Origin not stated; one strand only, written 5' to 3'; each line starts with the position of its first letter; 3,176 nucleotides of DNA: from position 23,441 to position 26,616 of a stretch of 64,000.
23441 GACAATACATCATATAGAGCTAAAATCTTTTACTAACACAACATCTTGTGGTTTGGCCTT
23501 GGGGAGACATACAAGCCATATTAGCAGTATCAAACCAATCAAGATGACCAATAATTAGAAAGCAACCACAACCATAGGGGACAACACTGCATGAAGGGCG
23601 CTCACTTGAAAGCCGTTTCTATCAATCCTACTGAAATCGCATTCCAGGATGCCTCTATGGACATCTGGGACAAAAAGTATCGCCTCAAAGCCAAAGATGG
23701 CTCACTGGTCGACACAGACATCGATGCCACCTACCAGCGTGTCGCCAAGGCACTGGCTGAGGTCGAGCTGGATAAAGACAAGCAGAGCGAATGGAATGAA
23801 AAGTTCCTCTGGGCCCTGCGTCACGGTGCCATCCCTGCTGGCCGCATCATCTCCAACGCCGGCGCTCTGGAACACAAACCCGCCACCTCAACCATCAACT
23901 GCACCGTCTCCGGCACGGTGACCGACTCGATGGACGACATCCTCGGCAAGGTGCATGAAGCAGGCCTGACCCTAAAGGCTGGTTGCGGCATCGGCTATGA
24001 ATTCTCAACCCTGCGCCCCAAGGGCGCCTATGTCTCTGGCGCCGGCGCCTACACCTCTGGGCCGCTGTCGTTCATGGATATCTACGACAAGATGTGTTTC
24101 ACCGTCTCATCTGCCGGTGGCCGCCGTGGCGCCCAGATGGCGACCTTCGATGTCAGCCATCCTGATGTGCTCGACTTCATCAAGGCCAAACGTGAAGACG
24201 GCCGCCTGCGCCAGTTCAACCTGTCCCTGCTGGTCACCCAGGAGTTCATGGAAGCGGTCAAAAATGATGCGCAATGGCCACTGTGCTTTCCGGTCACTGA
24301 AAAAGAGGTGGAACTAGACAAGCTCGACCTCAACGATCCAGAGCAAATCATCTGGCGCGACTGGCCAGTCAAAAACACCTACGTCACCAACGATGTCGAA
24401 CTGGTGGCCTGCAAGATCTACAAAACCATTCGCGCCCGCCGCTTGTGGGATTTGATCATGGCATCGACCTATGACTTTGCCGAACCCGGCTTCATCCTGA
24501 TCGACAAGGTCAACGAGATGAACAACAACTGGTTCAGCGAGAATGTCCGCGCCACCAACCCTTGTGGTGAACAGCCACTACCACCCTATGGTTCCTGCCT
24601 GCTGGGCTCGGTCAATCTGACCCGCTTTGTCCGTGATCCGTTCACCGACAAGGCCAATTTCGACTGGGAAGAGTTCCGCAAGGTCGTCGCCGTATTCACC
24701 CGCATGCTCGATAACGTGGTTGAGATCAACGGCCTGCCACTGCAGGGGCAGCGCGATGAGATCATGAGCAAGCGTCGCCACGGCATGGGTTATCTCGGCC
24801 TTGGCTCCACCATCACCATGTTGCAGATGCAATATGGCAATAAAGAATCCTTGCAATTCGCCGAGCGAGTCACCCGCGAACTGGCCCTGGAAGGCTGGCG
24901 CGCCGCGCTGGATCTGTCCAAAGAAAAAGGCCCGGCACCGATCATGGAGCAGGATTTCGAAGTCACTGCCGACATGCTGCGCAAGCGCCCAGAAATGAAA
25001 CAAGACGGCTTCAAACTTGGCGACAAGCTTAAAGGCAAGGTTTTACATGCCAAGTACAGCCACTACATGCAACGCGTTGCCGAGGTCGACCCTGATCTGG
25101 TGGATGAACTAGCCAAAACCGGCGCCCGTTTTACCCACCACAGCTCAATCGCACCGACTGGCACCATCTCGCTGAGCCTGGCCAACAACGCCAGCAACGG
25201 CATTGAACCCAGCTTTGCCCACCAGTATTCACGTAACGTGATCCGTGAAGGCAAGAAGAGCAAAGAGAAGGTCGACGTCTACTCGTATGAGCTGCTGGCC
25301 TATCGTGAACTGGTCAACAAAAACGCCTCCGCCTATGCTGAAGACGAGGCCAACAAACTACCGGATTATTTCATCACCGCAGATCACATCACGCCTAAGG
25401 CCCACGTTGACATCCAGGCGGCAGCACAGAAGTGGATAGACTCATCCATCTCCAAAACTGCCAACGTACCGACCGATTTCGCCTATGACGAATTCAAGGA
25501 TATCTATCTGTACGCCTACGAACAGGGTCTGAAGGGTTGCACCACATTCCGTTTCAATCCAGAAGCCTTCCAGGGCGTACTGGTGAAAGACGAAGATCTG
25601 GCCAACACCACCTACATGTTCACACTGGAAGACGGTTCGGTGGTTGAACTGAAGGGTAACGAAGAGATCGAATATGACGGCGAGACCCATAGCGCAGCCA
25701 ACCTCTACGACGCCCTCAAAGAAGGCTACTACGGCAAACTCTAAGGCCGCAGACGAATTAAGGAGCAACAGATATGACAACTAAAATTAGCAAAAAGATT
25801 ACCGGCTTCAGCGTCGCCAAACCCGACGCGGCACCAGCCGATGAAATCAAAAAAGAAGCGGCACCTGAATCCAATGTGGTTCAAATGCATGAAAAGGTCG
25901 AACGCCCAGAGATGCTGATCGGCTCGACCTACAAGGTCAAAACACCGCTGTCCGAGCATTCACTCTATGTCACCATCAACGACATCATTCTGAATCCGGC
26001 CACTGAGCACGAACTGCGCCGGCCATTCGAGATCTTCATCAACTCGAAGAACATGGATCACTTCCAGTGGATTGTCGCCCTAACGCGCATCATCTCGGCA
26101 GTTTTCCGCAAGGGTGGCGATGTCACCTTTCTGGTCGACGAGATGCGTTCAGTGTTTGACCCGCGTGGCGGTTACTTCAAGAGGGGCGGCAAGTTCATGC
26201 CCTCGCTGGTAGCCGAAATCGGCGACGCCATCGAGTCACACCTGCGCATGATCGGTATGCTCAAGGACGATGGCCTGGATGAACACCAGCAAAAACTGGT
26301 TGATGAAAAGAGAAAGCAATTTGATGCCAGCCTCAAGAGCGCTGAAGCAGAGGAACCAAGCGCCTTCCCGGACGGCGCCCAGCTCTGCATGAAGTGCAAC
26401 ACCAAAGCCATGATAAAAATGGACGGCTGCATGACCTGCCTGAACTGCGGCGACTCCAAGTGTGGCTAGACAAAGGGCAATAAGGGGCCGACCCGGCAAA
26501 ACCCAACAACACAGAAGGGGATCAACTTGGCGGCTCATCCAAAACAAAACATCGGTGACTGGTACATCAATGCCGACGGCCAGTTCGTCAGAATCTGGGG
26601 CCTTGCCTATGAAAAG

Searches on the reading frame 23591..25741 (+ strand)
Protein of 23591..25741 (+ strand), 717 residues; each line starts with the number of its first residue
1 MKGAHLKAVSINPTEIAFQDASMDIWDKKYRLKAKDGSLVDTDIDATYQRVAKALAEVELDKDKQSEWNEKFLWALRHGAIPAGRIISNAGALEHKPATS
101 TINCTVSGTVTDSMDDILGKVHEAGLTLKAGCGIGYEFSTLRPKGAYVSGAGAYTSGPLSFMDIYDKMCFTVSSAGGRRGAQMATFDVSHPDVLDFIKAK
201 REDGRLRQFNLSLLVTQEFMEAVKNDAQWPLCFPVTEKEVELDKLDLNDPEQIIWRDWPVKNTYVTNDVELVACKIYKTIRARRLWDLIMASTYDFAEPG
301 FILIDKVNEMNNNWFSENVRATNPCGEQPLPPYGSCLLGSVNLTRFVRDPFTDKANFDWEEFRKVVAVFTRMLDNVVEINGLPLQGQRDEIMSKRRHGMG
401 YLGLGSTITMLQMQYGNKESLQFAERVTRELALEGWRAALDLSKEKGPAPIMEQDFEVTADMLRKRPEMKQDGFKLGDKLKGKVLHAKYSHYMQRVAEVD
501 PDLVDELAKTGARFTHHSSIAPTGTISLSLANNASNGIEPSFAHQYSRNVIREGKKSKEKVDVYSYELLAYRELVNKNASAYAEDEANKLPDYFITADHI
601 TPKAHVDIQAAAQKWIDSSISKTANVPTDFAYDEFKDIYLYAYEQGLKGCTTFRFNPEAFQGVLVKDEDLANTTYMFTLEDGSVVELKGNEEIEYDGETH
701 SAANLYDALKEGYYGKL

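Call 54: search_protein_families(library=pfam, proteins=[window:23591-25741:+], max_evalue=0.00001)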
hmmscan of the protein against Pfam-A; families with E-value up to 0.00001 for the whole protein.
window:23591-25741:+ (717 aa): 2 families
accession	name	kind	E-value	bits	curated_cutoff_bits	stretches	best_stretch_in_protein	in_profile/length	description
PF02867.20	Ribonuc_red_lgC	-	1.2e-128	430.4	23.9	1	104-652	3-522/523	Ribonucleotide reductase, barrel domain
PF00317.26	Ribonuc_red_lgN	-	6.5e-09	36.2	28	1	18-91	3-73/77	Ribonucleotide reductase, all-alpha domain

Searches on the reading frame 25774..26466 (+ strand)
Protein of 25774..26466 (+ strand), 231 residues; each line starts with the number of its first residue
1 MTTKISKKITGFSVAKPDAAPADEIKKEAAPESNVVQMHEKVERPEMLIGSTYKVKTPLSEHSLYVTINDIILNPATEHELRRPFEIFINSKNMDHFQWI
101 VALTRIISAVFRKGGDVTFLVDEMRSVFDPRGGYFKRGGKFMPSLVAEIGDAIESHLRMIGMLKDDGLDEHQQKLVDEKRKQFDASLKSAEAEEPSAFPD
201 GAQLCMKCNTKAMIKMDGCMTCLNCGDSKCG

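Call 54: search_protein_families(library=pfam, proteins=[window:25774-26466:+], max_evalue=0.00001)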
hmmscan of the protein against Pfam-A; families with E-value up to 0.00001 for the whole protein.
window:25774-26466:+ (231 aa): 1 family
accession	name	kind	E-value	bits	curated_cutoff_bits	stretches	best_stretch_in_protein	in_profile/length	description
PF12637.14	TSCPD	-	4.7e-08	33.7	22.8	1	52-157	2-88/88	TSCPD domain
